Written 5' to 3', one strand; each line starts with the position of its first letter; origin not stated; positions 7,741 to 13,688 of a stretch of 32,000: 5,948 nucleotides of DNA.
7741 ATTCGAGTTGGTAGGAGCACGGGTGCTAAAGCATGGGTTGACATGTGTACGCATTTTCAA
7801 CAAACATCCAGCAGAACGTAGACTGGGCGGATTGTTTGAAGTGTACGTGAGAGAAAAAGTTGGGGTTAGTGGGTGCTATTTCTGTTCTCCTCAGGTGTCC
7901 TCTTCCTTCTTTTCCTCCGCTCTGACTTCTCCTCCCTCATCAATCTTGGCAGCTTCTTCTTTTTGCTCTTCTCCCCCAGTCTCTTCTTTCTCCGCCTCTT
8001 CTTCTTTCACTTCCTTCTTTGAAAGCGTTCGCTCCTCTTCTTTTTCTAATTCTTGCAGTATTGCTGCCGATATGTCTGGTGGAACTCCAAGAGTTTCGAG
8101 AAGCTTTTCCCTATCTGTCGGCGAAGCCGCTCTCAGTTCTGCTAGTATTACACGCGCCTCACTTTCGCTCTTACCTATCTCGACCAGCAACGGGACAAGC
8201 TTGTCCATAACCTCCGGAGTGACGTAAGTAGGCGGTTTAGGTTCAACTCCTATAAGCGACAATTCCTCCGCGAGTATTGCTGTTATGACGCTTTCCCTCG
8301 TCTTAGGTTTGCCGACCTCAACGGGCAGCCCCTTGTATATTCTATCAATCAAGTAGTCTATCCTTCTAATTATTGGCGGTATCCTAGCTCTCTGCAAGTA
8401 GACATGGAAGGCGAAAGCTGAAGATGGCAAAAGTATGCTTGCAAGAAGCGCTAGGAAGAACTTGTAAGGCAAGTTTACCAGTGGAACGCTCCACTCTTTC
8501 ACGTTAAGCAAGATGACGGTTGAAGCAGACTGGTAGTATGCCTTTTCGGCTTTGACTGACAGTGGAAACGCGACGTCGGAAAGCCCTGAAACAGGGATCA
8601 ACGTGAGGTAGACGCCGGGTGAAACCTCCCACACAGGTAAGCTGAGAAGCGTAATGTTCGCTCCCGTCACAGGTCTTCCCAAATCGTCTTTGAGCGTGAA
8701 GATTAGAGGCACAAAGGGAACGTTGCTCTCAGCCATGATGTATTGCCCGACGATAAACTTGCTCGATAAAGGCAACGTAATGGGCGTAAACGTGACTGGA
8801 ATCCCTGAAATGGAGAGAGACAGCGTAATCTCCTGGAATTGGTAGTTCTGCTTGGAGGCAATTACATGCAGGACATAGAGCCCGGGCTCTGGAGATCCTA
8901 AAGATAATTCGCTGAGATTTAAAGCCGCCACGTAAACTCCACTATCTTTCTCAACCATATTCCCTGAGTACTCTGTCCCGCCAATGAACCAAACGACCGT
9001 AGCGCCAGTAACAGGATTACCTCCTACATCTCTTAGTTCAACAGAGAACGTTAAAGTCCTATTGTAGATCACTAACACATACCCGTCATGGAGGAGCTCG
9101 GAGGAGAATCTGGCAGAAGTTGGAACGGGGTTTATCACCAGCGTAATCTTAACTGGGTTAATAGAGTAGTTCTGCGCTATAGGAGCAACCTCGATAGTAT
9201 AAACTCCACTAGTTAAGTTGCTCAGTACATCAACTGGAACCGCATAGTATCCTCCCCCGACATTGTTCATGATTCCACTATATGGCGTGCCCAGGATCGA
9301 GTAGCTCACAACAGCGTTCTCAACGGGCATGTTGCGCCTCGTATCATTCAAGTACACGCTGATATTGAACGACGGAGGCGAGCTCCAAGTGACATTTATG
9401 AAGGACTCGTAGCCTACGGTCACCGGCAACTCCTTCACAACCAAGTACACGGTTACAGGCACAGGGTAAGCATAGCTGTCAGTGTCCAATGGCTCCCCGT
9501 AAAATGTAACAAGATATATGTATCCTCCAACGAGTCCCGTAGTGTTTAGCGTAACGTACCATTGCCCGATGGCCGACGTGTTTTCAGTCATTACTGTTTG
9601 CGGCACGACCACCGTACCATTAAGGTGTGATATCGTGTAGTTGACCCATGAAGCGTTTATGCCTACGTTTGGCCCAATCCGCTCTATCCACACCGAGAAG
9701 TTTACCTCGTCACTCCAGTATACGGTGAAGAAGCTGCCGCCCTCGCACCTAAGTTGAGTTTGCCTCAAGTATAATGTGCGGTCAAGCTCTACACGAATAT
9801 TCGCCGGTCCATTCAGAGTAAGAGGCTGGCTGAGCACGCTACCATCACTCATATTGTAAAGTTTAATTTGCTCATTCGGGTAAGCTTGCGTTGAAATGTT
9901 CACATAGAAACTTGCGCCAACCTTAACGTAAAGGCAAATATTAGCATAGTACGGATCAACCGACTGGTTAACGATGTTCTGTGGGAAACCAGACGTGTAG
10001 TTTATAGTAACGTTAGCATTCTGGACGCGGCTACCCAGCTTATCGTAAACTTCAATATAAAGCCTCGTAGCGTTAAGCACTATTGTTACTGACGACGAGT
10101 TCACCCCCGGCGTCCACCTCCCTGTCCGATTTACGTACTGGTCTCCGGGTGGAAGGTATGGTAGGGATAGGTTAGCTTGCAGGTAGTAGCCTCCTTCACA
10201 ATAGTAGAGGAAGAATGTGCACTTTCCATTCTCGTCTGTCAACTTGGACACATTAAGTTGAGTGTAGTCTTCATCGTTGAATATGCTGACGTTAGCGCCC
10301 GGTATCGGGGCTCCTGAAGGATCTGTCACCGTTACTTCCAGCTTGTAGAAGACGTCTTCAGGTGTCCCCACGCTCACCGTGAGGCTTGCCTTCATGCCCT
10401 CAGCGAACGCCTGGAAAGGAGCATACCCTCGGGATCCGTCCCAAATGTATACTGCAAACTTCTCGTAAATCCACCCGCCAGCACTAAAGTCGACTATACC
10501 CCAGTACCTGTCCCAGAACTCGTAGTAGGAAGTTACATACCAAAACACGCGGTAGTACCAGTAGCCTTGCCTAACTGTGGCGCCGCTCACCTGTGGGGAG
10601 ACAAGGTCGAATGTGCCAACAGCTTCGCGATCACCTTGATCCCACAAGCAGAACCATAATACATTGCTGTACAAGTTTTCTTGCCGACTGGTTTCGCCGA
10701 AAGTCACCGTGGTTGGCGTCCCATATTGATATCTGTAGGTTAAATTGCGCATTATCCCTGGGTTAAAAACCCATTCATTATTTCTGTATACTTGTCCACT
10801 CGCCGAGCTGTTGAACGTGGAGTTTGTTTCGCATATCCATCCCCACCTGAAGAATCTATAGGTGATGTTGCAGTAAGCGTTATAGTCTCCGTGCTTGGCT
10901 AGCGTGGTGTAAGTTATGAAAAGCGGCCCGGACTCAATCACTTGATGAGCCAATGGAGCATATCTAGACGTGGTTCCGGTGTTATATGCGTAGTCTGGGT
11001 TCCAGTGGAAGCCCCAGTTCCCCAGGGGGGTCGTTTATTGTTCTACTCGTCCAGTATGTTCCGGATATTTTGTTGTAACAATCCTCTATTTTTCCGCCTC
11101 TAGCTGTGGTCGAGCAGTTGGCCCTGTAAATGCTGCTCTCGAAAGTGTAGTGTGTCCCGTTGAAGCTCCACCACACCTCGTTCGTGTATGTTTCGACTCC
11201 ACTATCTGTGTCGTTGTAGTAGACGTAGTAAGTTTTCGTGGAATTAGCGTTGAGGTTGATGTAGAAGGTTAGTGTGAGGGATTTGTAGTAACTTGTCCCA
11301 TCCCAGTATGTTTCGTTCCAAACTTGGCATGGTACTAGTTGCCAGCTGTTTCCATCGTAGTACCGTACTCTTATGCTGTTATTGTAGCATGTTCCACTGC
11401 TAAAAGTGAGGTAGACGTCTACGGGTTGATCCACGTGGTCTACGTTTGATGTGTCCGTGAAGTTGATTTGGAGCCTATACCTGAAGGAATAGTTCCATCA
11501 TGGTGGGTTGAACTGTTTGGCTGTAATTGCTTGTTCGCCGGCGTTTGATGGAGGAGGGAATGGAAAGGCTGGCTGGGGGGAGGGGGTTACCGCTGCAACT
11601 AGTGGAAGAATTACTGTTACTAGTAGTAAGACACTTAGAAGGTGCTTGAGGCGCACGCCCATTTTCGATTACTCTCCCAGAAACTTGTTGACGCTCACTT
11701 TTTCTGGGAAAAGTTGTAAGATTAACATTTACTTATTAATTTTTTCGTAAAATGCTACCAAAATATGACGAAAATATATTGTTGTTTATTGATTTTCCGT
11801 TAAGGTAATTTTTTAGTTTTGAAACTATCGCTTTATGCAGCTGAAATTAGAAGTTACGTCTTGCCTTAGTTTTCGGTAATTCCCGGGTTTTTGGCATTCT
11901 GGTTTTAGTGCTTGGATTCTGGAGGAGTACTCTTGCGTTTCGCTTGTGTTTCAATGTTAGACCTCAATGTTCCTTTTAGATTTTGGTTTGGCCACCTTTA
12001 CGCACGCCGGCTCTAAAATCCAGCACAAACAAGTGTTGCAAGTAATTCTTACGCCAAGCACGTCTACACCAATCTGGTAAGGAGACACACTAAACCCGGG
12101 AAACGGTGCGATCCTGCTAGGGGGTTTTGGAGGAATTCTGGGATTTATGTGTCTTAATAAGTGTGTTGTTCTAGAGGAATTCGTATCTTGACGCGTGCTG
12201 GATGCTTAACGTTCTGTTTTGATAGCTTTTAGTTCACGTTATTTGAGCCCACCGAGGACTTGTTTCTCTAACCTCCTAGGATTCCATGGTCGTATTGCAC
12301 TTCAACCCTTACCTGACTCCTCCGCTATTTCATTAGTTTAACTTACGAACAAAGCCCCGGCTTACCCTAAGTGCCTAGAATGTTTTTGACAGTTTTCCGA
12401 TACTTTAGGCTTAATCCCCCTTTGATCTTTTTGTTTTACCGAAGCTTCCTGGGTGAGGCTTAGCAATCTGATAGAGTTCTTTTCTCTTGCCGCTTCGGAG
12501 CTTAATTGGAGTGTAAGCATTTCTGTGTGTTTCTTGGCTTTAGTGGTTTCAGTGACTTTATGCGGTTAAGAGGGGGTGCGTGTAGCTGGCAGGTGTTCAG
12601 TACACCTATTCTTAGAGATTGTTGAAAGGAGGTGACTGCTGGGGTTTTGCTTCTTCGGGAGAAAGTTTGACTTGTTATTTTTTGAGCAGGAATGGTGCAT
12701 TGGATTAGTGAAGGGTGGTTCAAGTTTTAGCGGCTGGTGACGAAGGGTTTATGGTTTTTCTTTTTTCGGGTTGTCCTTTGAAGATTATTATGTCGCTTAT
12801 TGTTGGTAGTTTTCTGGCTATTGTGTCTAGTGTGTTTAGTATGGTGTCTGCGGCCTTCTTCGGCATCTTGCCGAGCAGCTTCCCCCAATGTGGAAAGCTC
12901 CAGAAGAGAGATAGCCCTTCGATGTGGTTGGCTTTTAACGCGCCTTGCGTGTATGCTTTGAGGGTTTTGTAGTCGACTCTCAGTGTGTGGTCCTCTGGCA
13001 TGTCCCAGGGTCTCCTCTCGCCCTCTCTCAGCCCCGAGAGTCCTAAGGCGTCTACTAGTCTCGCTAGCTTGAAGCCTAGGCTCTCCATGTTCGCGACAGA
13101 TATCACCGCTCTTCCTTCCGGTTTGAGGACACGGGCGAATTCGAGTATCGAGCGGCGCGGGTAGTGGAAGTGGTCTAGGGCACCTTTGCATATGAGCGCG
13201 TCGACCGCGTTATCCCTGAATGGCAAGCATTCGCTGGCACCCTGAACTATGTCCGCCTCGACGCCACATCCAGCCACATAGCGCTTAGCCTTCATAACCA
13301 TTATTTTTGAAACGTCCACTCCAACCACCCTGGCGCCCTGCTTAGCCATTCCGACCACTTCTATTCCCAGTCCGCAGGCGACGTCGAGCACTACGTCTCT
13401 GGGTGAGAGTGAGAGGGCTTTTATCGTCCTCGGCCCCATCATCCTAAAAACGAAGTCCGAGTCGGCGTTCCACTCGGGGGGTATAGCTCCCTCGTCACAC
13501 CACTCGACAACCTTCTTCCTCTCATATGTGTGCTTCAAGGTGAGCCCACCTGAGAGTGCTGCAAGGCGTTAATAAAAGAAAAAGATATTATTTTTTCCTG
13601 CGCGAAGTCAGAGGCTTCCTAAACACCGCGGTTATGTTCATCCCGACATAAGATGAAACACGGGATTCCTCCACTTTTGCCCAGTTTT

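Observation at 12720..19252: Six-gene GT4-GT4-methyltransferase-B12 radical SAM-methyltransferase-methyltransferase block: candidate unknown glyco/methyl-tailoring pathway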

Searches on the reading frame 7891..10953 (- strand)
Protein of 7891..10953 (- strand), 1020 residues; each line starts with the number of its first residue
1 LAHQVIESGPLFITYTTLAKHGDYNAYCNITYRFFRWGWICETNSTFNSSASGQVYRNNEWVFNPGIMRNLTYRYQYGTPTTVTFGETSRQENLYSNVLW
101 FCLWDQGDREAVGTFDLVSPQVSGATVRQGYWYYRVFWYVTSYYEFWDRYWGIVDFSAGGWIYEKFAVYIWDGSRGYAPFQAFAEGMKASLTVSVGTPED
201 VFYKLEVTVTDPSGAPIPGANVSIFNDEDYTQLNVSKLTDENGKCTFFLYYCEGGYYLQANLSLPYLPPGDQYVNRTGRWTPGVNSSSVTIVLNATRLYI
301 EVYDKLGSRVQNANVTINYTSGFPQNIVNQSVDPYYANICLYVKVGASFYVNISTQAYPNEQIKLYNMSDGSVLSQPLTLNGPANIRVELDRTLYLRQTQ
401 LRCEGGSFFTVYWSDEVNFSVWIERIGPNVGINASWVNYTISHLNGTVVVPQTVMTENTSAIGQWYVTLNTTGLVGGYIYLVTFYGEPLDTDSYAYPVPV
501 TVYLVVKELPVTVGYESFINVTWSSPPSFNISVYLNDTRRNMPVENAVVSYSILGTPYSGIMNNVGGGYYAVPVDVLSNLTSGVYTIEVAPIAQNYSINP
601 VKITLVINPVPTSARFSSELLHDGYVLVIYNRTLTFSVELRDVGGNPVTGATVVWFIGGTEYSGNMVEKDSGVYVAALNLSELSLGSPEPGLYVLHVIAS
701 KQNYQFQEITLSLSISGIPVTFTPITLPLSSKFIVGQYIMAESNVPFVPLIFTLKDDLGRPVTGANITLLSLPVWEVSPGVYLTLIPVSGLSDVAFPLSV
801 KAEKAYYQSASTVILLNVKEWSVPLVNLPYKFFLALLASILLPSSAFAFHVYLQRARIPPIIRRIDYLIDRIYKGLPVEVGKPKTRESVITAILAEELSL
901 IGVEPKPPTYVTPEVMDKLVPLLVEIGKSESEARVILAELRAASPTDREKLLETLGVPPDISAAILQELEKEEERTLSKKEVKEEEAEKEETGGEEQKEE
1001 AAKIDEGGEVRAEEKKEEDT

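Call 5: search_protein_families(library=pfam, proteins=[window:7891-10953:-], max_evalue=0.001)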
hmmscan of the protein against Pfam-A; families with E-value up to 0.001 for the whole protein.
window:7891-10953:- (1020 aa): 5 families
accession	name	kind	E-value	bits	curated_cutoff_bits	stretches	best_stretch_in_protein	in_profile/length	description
PF13620.12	CarboxypepD_reg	-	2.8e-11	44.1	32.3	1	205-259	2-53/82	Carboxypeptidase regulatory-like domain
PF02369.22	Big_1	-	6.3e-11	42.7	34.9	1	205-248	21-65/93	Bacterial Ig-like domain (group 1)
PF17789.7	MG4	-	7.8e-06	26.5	24.7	0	203-247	16-58/95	Macroglobulin domain MG4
PF09134.16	Invasin_D3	-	7.9e-06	26.7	33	0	632-678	20-67/98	Invasin, domain 3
PF24107.1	DUF7382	-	0.00071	19.8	27.4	0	204-245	21-62/65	Domain of unknown function (DUF7382)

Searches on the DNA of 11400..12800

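Call 97: search_rna_families(source=window, start=11400, end=12800, threshold=evalue, max_evalue=1)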
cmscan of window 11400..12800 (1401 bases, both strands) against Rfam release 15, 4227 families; matches with E-value up to 1: 1.
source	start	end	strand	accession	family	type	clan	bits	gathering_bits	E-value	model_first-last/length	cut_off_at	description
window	11675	11776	+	RF01264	snR83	Gene; snRNA; snoRNA; HACA-box;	CL00023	17.2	75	0.35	1-308/308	no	Small nucleolar RNA snR83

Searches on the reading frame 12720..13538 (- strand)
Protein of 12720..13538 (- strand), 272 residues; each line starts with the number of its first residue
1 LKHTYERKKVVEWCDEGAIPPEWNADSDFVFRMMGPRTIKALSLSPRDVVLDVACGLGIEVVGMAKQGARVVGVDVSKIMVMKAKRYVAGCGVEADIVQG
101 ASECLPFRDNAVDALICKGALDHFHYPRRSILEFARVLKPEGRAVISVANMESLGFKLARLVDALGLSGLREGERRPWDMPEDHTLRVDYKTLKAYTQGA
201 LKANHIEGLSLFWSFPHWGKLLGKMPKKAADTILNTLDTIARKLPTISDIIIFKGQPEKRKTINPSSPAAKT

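Call 3: search_protein_families(library=pfam, proteins=[window:12720-13538:-], max_evalue=0.01)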
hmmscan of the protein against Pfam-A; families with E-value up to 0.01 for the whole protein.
window:12720-13538:- (272 aa): 12 families
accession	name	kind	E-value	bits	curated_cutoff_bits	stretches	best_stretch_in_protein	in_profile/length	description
PF08241.18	Methyltransf_11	-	9.4e-22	77.9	21.2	1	51-146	1-95/95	Methyltransferase domain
PF13649.12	Methyltransf_25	-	3.3e-19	69.8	27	1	50-142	1-97/97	Methyltransferase domain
PF13847.12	Methyltransf_31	-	4.7e-13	49.5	27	1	47-150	4-113/145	Methyltransferase domain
PF08242.18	Methyltransf_12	-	2.4e-10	41.5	30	1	51-143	1-97/98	Methyltransferase domain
PF13489.12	Methyltransf_23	-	5.2e-10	39.7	27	1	42-164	16-124/164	Methyltransferase domain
PF01209.24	Ubie_methyltran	-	8.9e-09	35.5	20.1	1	45-146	46-151/233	ubiE/COQ5 methyltransferase family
PF02353.26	CMAS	-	3.9e-06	26.8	27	1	38-144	54-162/273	Mycolic acid cyclopropane synthetase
PF05724.17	TPMT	-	0.00011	22.4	26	1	42-84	33-75/218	Thiopurine S-methyltransferase (TPMT)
PF08003.17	Methyltransf_9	-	0.00016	21.2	23.8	1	40-147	109-218/315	Protein of unknown function (DUF1698)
PF06325.19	PrmA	-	0.0015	18.5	22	1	45-117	160-232/296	Ribosomal protein L11 methyltransferase (PrmA)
PF01135.25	PCMT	-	0.0033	17.7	20.3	1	37-94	64-124/210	Protein-L-isoaspartate(D-aspartate) O-methyltransferase (PCMT)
PF09445.16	Methyltransf_15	-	0.0042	17.1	22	1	48-97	2-51/165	RNA cap guanine-N2 methyltransferase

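Call 8: search_protein_families(library=ncbifam, proteins=[window:12720-13538:-], max_evalue=0.001)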
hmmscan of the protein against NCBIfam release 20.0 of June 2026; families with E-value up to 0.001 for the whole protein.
window:12720-13538:- (272 aa): 40 families (the best 25 are shown)
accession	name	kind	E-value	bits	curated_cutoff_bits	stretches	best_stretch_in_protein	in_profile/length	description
NF045667.1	MTase_DVU1556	equivalog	5.8e-18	65.1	155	1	37-147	13-120/213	DVU_1556 family methyltransferase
NF047649.1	MTase_UXPK_star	exception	1.2e-15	57.3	460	1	44-147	75-182/283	methyltransferase/UXPK-star double selenoprotein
NF001241.0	PRK00216.1-2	equivalog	1.8e-14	53.9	327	1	37-147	42-148/231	demethylmenaquinone methyltransferase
TIGR01983.1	UbiG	equivalog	1e-13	51.1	102.95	1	49-158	52-163/228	bifunctional 2-polyprenyl-6-hydroxyphenol methylase/3-demethylubiquinol 3-O-methyltransferase UbiG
TIGR01934.1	MenG_MenH_UbiE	subfamily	1.1e-13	51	158.35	1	38-146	31-141/223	ubiquinone/menaquinone biosynthesis methyltransferase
NF041537.1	ArsM_AhpD_UU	exception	2.8e-12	46.1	510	1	46-147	76-181/345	arsenite methyltransferase/AhpD domain selenoprotein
NF008823.0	PRK11873.1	subfamily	3.3e-12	46.5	263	1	43-147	74-182/272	arsenite methyltransferase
NF041536.1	ArsM_DUF2284_UU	exception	4e-12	45.2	575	1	48-147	78-181/459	arsenite methyltransferase/DUF2284 domain selenoprotein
NF001244.0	PRK00216.1-5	equivalog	5e-12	45.6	216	1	38-146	40-153/236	bifunctional demethylmenaquinone methyltransferase/2-methoxy-6-polyprenyl-1,4-benzoquinol methylase UbiE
NF043040.1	corrin_prot_MT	hypoth_equivalog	4.8e-10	39.2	180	1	45-147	40-148/216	corrinoid protein-associated methyltransferase CpaM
NF052510.1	methyltran_MpqE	exception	1.9e-09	37.3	335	1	38-145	38-150/234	methyl-plastoquinone biosynthesis methyltransferase MpqE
TIGR02021.1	BchM-ChlM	equivalog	2.5e-08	33.6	158.9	1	49-148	57-155/218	magnesium protoporphyrin IX methyltransferase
TIGR02072.1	BioC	equivalog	3.7e-08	33.5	184.95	1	47-154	35-140/244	malonyl-ACP O-methyltransferase BioC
NF001243.0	PRK00216.1-4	equivalog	1.1e-07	31.4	235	1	37-146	38-151/237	demethylmenaquinone methyltransferase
NF041675.1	sarc_dimgly_tmase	equivalog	1.4e-07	31.7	550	1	39-146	59-169/278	sarcosine/dimethylglycine N-methyltransferase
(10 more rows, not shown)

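Call 26: search_solved_structures(query=window:12720-13538:-, max_evalue=0.000001)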
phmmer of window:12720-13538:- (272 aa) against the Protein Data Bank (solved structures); distinct sequences matched with E-value up to 0.000001: 15.
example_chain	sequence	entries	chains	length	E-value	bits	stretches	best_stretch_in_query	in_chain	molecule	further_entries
1xxl_A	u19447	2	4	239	1.5e-12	50.9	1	44-146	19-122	YcgJ protein | ycgJ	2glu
3l8d_A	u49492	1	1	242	1.7e-12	50.7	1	48-149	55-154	Methyltransferase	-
1ve3_A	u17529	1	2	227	9e-11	45.1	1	44-162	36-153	hypothetical protein PH0226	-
3bus_A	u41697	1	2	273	1.4e-09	41.1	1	37-147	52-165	Methyltransferase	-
9w6x_A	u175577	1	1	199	2.3e-09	40.5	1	49-157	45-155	YtkW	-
4kdr_A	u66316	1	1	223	3.3e-09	39.9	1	49-154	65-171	3-demethylubiquinone-9 3-methyltransferase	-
5dpm_A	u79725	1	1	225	3.4e-09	39.9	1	49-154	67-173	Ubiquinone biosynthesis O-methyltransferase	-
4kdc_A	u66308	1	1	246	4.6e-09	39.5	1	49-158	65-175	3-demethylubiquinone-9 3-methyltransferase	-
7qcb_A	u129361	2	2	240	9.9e-09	38.4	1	40-170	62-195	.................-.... 27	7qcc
8zc8_A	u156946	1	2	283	1.4e-08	37.9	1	42-147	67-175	MitM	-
21zq_A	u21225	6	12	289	1.4e-08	37.9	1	42-147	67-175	MitM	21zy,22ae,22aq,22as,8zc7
1vl5_A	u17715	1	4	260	1.7e-08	37.6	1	41-146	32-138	unknown conserved protein BH2331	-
3mgg_A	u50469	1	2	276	2.2e-07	34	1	46-146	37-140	Methyltransferase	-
3ccf_A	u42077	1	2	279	2.8e-07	33.6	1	29-182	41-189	Cyclopropane-fatty-acyl-phospholipid synthase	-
4pne_A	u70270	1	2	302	6.5e-07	32.4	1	23-148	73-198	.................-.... protein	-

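Call 92: search_solved_structures(query=window:12720-13538:-, max_evalue=0.01)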
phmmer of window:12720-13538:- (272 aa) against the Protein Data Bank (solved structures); distinct sequences matched with E-value up to 0.01: 55.
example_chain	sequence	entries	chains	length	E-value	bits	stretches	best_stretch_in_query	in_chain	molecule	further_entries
1xxl_A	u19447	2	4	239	1.5e-12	50.9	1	44-146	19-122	YcgJ protein | ycgJ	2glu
3l8d_A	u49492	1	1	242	1.7e-12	50.7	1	48-149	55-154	Methyltransferase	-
1ve3_A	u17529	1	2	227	9e-11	45.1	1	44-162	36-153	hypothetical protein PH0226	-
3bus_A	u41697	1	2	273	1.4e-09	41.1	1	37-147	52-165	Methyltransferase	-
9w6x_A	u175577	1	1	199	2.3e-09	40.5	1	49-157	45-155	YtkW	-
4kdr_A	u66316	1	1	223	3.3e-09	39.9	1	49-154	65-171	3-demethylubiquinone-9 3-methyltransferase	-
5dpm_A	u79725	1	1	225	3.4e-09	39.9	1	49-154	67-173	Ubiquinone biosynthesis O-methyltransferase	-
4kdc_A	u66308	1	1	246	4.6e-09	39.5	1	49-158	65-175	3-demethylubiquinone-9 3-methyltransferase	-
7qcb_A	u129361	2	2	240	9.9e-09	38.4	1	40-170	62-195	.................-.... 27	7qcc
8zc8_A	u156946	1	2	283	1.4e-08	37.9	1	42-147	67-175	MitM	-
21zq_A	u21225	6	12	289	1.4e-08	37.9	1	42-147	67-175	MitM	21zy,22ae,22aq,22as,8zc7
1vl5_A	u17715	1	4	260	1.7e-08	37.6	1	41-146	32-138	unknown conserved protein BH2331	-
3mgg_A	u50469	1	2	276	2.2e-07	34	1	46-146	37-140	Methyltransferase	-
3ccf_A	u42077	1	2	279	2.8e-07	33.6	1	29-182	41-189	Cyclopropane-fatty-acyl-phospholipid synthase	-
4pne_A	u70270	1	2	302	6.5e-07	32.4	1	23-148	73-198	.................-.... protein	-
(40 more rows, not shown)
